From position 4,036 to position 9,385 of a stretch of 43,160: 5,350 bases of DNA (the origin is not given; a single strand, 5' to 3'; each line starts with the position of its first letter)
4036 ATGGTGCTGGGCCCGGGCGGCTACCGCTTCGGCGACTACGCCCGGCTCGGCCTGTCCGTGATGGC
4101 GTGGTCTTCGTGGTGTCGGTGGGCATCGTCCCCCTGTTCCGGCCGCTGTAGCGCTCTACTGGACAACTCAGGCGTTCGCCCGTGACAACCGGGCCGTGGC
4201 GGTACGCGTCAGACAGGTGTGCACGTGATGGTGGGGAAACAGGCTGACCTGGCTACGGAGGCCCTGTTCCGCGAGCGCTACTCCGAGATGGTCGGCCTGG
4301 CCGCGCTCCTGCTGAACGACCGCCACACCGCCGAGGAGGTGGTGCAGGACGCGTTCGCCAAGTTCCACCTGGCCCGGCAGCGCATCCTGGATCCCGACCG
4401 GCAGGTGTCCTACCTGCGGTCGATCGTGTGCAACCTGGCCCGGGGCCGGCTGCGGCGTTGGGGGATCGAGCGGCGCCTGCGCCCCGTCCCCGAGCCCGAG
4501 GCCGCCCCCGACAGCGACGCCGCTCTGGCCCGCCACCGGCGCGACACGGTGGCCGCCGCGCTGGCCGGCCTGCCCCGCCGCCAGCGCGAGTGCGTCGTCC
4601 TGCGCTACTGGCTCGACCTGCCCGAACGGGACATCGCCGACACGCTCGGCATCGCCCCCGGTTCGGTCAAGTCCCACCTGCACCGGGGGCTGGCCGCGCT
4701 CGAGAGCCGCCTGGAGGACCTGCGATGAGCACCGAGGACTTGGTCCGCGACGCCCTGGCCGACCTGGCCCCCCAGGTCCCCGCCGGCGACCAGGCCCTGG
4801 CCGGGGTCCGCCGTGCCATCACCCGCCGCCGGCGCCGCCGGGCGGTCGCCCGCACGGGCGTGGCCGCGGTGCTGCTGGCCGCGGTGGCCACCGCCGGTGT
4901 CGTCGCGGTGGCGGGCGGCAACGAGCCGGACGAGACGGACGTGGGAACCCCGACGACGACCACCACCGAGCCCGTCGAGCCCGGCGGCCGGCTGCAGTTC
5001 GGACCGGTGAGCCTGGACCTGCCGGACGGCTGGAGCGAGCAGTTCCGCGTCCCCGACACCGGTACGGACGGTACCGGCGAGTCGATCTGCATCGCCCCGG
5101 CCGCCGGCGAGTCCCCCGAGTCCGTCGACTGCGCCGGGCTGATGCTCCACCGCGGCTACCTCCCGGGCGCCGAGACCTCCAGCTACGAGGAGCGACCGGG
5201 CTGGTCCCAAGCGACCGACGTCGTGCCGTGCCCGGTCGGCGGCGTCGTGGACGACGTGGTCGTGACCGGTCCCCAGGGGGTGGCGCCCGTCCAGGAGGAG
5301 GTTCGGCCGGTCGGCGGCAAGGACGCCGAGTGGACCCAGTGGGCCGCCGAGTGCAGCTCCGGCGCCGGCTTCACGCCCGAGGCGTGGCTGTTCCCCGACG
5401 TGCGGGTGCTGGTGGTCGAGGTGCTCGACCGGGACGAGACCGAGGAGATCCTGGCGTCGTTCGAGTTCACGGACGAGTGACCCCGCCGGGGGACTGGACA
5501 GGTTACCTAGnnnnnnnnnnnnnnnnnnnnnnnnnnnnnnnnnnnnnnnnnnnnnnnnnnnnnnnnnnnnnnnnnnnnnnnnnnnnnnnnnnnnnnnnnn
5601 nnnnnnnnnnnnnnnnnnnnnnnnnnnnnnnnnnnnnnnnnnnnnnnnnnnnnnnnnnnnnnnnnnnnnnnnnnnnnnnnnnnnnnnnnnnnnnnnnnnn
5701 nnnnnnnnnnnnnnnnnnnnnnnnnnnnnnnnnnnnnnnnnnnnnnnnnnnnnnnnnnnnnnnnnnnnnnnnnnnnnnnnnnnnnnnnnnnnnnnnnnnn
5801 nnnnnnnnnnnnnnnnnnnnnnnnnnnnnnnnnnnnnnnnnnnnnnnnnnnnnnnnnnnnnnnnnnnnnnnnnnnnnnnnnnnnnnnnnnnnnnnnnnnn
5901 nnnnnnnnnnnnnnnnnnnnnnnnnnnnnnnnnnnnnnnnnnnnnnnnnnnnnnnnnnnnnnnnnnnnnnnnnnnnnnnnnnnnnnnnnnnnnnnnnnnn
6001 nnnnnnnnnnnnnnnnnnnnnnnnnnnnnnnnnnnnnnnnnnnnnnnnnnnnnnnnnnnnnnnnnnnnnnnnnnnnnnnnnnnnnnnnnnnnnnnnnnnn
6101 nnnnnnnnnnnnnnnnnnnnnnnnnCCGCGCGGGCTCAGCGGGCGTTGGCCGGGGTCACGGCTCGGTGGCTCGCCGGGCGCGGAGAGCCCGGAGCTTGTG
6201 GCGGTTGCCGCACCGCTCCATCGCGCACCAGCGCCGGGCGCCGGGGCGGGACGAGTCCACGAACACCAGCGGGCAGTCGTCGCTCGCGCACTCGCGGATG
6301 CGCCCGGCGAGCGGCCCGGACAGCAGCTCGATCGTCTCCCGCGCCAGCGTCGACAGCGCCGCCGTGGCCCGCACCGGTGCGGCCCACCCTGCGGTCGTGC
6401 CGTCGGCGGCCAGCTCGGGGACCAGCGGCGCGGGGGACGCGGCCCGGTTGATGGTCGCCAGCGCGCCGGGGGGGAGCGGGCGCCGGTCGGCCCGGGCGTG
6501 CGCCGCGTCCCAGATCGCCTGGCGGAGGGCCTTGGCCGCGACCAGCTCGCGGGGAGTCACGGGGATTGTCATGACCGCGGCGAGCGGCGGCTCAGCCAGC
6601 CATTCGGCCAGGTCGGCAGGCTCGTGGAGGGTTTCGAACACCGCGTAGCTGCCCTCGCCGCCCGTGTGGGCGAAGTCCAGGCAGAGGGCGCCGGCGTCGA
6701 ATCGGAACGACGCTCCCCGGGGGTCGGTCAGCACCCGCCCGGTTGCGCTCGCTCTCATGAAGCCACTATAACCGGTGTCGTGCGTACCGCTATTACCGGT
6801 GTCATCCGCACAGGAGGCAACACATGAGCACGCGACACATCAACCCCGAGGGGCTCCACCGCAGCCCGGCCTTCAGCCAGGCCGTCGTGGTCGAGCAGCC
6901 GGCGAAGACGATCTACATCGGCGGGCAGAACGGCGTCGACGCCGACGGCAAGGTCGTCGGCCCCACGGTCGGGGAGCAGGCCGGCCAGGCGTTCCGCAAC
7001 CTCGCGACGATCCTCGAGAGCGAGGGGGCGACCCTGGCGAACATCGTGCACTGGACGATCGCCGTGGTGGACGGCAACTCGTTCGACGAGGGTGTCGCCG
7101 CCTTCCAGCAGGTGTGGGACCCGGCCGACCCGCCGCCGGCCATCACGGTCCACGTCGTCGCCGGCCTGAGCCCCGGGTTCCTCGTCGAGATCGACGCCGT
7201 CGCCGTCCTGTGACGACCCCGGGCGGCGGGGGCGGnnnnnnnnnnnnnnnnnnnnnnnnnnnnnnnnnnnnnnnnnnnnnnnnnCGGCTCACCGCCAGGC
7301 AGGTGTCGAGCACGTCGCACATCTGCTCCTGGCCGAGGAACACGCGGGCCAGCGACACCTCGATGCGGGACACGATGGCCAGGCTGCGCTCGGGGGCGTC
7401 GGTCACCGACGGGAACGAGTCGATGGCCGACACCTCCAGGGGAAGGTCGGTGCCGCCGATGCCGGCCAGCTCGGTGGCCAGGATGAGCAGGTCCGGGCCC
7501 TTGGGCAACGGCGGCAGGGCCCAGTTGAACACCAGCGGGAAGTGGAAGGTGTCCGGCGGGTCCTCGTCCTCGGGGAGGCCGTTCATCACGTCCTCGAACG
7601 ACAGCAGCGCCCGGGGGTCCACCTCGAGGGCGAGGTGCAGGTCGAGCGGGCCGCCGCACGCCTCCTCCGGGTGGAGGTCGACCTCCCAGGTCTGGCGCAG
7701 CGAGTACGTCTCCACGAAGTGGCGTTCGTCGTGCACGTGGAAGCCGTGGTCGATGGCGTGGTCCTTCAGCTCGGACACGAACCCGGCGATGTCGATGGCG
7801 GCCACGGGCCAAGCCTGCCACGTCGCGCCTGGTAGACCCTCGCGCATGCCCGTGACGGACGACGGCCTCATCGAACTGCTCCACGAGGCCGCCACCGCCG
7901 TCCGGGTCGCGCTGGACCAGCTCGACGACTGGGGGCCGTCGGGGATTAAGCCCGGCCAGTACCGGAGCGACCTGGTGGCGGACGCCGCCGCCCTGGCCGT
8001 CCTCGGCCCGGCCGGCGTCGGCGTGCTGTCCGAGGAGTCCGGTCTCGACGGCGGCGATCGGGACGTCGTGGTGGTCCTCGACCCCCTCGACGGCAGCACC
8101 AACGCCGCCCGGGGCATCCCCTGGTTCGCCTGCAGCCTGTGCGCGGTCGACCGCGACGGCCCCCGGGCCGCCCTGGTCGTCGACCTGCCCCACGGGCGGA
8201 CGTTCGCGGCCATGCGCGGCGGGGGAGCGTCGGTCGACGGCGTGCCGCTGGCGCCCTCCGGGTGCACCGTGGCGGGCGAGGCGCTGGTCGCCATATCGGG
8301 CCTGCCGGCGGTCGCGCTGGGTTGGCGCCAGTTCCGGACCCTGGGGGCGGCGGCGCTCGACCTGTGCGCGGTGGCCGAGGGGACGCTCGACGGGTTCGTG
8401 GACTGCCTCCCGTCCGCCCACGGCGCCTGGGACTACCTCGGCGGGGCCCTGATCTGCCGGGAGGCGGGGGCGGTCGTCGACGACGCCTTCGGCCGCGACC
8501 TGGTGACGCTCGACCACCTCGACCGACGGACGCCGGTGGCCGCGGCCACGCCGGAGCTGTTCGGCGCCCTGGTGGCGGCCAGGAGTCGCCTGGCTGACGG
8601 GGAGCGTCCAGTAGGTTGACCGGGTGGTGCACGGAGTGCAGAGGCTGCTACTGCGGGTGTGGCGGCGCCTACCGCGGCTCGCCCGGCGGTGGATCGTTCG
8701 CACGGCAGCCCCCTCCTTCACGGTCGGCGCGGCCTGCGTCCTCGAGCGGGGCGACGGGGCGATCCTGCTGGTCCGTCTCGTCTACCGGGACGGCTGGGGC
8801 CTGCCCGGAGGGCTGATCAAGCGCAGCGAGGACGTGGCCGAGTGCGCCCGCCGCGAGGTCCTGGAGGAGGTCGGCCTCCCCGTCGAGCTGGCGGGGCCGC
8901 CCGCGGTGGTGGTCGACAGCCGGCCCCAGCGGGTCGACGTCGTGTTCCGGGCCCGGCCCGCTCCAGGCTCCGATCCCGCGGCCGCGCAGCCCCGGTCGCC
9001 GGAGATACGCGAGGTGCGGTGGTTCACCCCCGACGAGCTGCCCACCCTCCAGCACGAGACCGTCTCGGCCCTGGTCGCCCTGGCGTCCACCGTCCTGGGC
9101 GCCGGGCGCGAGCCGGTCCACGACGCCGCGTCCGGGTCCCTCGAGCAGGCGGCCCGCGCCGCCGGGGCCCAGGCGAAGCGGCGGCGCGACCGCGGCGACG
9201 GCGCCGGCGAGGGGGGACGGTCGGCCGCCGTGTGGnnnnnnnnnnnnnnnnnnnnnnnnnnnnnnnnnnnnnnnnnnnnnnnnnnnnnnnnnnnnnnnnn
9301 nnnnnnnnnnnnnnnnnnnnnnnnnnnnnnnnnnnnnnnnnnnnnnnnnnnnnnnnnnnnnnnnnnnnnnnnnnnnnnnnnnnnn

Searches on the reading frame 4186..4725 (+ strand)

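Call 9: search_protein_families(library=pfam, proteins=[window:4186-4725:+], max_evalue=0.01)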
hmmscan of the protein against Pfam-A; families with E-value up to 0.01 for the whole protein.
window:4186-4725:+ (180 aa): 4 families
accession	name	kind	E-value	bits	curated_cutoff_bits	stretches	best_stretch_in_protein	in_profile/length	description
PF08281.18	Sigma70_r4_2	-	2.3e-17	62.8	25.7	1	122-172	4-54/54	Sigma-70, region 4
PF04545.22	Sigma70_r4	-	1.2e-10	41.1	24.1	1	125-172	1-48/50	Sigma-70, region 4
PF04542.20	Sigma70_r2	-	4.3e-06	26.9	24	1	27-91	1-67/71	Sigma-70 region 2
PF00196.25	GerE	-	0.00037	20.5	23.5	1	133-167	5-40/57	Bacterial regulatory proteins, luxR family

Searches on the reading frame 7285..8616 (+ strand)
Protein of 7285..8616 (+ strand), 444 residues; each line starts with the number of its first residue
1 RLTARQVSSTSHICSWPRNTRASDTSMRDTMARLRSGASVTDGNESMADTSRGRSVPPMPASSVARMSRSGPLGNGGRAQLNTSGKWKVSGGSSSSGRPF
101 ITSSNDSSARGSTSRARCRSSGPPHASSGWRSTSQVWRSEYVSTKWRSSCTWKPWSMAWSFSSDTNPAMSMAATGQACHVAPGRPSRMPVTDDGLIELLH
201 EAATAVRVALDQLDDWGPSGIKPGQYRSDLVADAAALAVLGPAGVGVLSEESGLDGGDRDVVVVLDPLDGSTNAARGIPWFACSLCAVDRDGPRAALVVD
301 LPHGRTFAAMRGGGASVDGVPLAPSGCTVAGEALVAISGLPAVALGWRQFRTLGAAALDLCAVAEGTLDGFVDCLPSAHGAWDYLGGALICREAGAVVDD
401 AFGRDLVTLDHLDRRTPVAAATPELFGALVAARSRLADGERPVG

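Call 9: search_protein_families(library=pfam, proteins=[window:7285-8616:+], max_evalue=0.01)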
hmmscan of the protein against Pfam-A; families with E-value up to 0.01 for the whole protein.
window:7285-8616:+ (444 aa): 1 family
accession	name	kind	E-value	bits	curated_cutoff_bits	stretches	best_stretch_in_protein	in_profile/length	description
PF00459.30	Inositol_P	-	6.2e-28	98.5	27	1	245-433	64-266/271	Inositol monophosphatase family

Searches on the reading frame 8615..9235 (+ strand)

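Call 9: search_protein_families(library=pfam, proteins=[window:8615-9235:+], max_evalue=0.01)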
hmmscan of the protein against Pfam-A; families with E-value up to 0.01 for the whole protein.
window:8615-9235:+ (207 aa): 1 family
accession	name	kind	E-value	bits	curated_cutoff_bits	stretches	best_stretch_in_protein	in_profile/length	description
PF00293.34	NUDIX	-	1.2e-20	74.3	21.1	1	36-145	3-121/134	NUDIX domain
